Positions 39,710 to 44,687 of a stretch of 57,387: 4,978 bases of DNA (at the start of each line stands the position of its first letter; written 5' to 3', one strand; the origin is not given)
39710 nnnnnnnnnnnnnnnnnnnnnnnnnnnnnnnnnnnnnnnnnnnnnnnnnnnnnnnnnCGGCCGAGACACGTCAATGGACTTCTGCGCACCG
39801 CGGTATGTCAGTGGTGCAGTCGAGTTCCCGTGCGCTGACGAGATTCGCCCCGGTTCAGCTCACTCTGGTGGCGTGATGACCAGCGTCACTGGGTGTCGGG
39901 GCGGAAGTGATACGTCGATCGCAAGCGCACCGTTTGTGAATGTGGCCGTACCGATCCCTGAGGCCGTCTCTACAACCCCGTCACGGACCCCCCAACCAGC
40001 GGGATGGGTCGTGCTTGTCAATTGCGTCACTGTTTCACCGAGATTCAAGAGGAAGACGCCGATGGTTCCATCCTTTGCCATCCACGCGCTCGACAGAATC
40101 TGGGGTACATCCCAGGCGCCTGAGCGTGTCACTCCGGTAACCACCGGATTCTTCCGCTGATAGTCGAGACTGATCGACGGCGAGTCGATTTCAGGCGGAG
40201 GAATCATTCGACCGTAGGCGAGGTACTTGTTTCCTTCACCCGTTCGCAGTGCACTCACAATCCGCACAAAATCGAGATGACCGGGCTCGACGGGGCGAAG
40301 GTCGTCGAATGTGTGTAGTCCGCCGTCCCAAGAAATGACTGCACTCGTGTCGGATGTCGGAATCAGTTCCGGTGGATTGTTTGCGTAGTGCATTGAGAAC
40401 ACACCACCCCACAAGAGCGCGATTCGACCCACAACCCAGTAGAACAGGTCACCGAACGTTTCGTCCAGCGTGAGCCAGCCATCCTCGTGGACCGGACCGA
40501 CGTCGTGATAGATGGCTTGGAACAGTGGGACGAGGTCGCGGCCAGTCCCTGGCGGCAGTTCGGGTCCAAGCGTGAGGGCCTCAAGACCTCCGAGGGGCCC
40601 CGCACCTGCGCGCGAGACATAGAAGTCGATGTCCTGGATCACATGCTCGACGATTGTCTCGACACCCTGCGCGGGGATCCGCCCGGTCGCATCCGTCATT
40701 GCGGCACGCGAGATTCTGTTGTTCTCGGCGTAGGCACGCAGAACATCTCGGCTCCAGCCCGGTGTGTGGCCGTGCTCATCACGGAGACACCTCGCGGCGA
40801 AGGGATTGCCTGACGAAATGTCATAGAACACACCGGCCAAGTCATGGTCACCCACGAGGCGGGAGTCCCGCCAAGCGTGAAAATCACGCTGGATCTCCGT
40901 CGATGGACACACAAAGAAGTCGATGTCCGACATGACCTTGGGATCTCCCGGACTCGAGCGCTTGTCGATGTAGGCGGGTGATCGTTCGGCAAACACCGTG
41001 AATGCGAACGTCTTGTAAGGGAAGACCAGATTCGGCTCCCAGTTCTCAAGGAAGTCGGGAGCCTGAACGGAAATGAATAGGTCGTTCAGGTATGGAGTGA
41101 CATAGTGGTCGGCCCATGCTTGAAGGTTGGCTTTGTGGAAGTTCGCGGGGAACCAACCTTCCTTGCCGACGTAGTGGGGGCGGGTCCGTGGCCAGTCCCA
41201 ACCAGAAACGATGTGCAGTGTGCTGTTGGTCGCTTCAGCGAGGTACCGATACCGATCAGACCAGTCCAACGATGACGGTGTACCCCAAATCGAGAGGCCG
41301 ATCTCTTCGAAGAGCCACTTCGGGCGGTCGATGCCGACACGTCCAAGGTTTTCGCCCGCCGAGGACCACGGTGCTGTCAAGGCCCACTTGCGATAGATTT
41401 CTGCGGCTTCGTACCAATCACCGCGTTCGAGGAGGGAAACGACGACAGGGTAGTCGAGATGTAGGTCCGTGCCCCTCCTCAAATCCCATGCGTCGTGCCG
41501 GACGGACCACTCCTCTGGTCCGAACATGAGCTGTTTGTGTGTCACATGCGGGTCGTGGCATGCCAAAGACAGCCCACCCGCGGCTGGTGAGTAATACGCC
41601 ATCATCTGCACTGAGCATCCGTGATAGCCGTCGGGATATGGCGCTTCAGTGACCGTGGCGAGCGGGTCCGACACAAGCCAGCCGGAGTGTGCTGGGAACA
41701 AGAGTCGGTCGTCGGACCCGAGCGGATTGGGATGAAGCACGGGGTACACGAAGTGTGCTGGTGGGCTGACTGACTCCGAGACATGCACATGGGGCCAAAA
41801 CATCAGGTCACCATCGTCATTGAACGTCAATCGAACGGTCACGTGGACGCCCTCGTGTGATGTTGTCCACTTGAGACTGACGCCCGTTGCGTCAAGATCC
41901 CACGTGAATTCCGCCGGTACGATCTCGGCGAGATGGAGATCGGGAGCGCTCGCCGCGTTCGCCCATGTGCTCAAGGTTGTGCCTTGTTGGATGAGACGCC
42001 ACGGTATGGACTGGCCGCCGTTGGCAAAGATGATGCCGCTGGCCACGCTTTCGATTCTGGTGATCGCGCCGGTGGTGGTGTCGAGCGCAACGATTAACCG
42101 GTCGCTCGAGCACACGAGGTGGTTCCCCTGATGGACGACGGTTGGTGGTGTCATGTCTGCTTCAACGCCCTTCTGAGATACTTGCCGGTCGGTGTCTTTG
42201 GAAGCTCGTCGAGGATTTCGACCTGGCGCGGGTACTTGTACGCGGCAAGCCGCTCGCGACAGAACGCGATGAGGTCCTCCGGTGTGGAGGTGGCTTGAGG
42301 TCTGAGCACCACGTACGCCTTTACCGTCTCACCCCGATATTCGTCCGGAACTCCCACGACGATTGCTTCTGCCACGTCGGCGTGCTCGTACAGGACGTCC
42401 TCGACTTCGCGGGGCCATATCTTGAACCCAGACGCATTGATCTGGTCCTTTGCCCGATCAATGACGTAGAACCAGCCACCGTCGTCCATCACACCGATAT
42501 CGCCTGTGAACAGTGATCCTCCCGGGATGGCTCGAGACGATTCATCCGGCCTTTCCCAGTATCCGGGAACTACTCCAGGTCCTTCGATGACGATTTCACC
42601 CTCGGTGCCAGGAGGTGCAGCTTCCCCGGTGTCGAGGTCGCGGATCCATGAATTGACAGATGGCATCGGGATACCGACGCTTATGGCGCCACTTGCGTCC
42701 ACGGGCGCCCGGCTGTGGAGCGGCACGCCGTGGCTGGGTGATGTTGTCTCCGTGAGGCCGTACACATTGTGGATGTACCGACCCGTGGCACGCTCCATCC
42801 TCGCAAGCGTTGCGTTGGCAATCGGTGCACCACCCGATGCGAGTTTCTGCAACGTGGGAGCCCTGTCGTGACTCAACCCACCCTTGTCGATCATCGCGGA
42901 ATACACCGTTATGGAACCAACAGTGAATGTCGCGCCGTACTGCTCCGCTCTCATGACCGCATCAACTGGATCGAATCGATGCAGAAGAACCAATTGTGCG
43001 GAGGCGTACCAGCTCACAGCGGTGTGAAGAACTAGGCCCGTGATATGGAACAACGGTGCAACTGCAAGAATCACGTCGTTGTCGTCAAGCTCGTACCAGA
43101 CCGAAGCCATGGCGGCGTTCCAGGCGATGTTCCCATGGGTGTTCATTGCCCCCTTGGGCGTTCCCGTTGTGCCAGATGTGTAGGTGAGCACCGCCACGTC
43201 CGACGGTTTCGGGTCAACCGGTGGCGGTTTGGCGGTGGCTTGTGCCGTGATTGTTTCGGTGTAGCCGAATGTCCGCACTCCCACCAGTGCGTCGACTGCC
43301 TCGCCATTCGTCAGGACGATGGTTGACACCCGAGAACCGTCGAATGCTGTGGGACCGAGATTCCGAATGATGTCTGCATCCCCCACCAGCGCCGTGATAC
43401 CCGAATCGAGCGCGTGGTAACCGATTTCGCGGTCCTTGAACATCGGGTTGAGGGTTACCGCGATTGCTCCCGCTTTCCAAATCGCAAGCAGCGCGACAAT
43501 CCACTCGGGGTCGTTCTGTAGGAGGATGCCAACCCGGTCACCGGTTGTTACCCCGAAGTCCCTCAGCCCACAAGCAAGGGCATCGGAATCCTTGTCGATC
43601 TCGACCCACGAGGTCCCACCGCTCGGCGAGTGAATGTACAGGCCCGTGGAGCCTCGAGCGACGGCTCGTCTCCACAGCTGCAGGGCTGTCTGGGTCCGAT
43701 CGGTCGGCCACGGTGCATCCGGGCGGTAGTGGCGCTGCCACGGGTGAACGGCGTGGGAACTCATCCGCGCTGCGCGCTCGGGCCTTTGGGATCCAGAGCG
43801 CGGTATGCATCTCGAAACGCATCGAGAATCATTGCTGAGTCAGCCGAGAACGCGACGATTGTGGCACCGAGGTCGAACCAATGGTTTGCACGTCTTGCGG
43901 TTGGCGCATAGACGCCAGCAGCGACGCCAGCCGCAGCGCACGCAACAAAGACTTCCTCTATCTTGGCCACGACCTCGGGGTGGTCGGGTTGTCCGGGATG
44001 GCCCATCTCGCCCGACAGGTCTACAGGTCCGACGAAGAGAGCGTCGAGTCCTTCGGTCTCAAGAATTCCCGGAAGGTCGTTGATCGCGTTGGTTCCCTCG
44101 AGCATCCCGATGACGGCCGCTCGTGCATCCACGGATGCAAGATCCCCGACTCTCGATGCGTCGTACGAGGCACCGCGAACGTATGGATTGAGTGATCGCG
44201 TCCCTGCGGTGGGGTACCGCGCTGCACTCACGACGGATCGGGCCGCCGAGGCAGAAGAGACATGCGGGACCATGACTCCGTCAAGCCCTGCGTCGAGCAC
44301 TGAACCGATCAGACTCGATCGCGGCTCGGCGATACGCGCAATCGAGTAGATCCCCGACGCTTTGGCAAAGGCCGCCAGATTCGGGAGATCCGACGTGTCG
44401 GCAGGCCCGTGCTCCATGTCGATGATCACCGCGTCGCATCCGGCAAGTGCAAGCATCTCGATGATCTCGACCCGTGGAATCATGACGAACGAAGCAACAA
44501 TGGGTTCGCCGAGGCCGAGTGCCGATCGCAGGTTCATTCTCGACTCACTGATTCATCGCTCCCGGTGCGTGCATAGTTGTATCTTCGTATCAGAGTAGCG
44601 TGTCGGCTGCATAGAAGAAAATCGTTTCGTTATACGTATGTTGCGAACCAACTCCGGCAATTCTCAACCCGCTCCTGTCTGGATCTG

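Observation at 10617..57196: ~47-kb IclR-headed cytoplasmic glycan catabolism island combining 4 unknown paralogs, 3 GH172, 3 enolase-superfamily dehydratases and an Opp-type importer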

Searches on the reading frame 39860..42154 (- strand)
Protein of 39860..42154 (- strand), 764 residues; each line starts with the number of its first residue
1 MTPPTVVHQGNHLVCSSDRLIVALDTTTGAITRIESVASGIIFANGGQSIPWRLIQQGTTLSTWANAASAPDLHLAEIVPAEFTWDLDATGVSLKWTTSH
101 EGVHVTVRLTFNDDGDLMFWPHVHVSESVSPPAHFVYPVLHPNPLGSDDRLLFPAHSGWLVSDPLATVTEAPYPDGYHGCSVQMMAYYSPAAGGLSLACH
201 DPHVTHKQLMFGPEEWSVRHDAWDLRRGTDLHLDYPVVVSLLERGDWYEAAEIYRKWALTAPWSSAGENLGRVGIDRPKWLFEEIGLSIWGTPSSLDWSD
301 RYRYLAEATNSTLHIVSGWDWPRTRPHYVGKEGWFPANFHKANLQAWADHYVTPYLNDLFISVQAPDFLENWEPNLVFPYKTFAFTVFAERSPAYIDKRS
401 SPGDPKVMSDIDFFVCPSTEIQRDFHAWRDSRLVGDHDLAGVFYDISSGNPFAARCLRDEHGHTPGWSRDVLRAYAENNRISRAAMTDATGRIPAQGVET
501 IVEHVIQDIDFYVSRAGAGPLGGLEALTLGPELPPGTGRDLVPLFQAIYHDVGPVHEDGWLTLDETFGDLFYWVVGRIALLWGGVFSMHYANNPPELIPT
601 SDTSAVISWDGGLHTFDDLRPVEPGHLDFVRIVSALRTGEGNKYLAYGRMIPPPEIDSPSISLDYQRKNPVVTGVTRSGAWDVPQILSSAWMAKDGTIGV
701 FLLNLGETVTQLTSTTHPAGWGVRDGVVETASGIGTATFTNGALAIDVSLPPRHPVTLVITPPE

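Call 6: search_protein_families(library=pfam, proteins=[window:39860-42154:-])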
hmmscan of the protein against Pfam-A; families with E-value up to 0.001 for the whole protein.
window:39860-42154:- (764 aa): 1 family
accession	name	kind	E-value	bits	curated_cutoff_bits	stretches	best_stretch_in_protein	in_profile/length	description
PF19773.5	DUF6259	-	3e-12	46.7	28.7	1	232-552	2-292/300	Domain of unknown function (DUF6259)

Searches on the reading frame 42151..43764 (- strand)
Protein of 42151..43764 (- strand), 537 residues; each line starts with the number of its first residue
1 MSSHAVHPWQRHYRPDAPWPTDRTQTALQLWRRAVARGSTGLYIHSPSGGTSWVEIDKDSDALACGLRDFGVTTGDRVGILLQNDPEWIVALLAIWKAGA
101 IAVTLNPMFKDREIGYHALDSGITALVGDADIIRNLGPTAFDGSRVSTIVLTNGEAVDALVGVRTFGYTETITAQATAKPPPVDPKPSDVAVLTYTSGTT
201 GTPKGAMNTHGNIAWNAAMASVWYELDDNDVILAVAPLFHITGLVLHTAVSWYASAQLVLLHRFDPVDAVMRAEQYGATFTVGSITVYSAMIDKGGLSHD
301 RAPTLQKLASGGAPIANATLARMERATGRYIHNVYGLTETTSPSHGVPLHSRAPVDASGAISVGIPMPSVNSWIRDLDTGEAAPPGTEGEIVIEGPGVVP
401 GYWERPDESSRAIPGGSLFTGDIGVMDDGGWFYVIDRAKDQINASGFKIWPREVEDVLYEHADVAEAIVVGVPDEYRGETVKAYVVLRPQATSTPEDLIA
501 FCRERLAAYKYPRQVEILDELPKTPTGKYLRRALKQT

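Call 6: search_protein_families(library=pfam, proteins=[window:42151-43764:-])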
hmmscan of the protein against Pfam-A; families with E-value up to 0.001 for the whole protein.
window:42151-43764:- (537 aa): 2 families
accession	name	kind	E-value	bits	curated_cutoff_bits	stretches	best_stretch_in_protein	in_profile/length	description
PF00501.34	AMP-binding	-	1.8e-80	271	29.9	1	51-403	22-384/384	AMP-binding enzyme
PF13193.12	AMP-binding_C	-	8.7e-25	87.9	24.5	1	453-528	1-76/76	AMP-binding enzyme C-terminal domain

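Call 24: search_protein_families(library=ncbifam, proteins=[window:42151-43764:-], max_evalue=0.00001)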
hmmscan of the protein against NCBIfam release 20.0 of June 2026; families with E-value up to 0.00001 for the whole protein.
window:42151-43764:- (537 aa): 107 families (the best 25 are shown)
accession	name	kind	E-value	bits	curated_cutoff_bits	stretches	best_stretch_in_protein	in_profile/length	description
NF004837.0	PRK06187.1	subfamily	1.3e-118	396.5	476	1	31-536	14-520/531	long-chain-fatty-acid--CoA ligase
NF006181.0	PRK08314.1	subfamily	1.3e-117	393.4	705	1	51-536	50-552/563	long-chain-fatty-acid--CoA ligase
NF004114.0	PRK05605.1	equivalog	1e-97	327.9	766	2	179-536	212-567/575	long-chain-fatty-acid--CoA ligase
NF005220.0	PRK06710.1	equivalog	2.9e-95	319.5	1116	2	182-534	201-549/563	long-chain-fatty-acid--CoA ligase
NF006182.0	PRK08316.1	subfamily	3.4e-92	309.6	663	1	23-536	9-515/523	fatty acyl-CoA synthetase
NF005463.0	PRK07059.1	subfamily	1.2e-88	298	869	2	168-536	184-554/557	long-chain-fatty-acid--CoA ligase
NF005702.0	PRK07514.1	subfamily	5e-86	289.1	558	1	48-536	26-498/506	malonyl-CoA synthase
NF004822.0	PRK06178.1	equivalog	1.8e-85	287.7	782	1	50-535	62-564/571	acyl-CoA synthetase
NF006523.0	PRK08974.1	equivalog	1.9e-84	283.8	884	2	187-536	205-551/561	long-chain-fatty-acid--CoA ligase FadD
NF004229.0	PRK05677.1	subfamily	1.1e-79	268.4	879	2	168-535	187-552/563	long-chain-fatty-acid--CoA ligase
TIGR03205.1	pimA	equivalog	2.2e-79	267.3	705.6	1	10-534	5-540/541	dicarboxylate--CoA ligase PimA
NF005307.0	PRK06839.1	equivalog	3.7e-79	266.7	748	1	69-534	47-489/496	o-succinylbenzoate--CoA ligase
NF009233.0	PRK12583.1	subfamily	1.7e-78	264.5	832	2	186-533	199-545/558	fatty acid CoA ligase family protein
NF005801.1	PRK07656.1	equivalog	4.8e-78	263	657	1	51-535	27-500/500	FadD3 family acyl-CoA ligase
NF002966.0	PRK03640.1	equivalog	1e-75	255.2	556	1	51-536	28-478/483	o-succinylbenzoate--CoA ligase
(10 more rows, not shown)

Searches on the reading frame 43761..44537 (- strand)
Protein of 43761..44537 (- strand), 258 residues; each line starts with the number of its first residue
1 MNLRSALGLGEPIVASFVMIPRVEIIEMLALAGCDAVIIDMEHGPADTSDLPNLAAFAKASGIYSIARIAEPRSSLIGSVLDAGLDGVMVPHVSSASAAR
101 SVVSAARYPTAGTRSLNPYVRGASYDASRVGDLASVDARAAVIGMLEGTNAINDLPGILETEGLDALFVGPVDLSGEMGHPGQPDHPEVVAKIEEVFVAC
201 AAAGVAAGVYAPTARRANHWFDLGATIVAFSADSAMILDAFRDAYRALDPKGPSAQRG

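Call 6: search_protein_families(library=pfam, proteins=[window:43761-44537:-])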
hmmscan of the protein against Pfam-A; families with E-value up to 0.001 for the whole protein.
window:43761-44537:- (258 aa): 1 family
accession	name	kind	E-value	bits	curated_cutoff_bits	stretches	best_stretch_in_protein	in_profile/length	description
PF03328.21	HpcH_HpaI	-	1.9e-31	109.5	25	1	20-238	8-219/221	HpcH/HpaI aldolase/citrate lyase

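Call 24: search_protein_families(library=ncbifam, proteins=[window:43761-44537:-], max_evalue=0.00001)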
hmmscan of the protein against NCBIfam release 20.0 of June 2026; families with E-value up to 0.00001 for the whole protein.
window:43761-44537:- (258 aa): 4 families
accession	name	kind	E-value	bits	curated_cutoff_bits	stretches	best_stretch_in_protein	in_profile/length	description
TIGR02311.1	HpaI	equivalog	6.8e-41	140.3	368.8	1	10-243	10-243/249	4-hydroxy-2-oxoheptanedioate aldolase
NF007849.0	PRK10558.1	equivalog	9.1e-39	133.4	393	1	20-240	27-246/256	2-dehydro-3-deoxyglucarate aldolase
TIGR03239.1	GarL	equivalog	4.8e-38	131.2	406.75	1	25-242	25-241/249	2-dehydro-3-deoxyglucarate aldolase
NF007521.0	PRK10128.1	equivalog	3.1e-33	115.4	441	1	25-241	31-247/267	2-keto-3-deoxy-L-rhamnonate aldolase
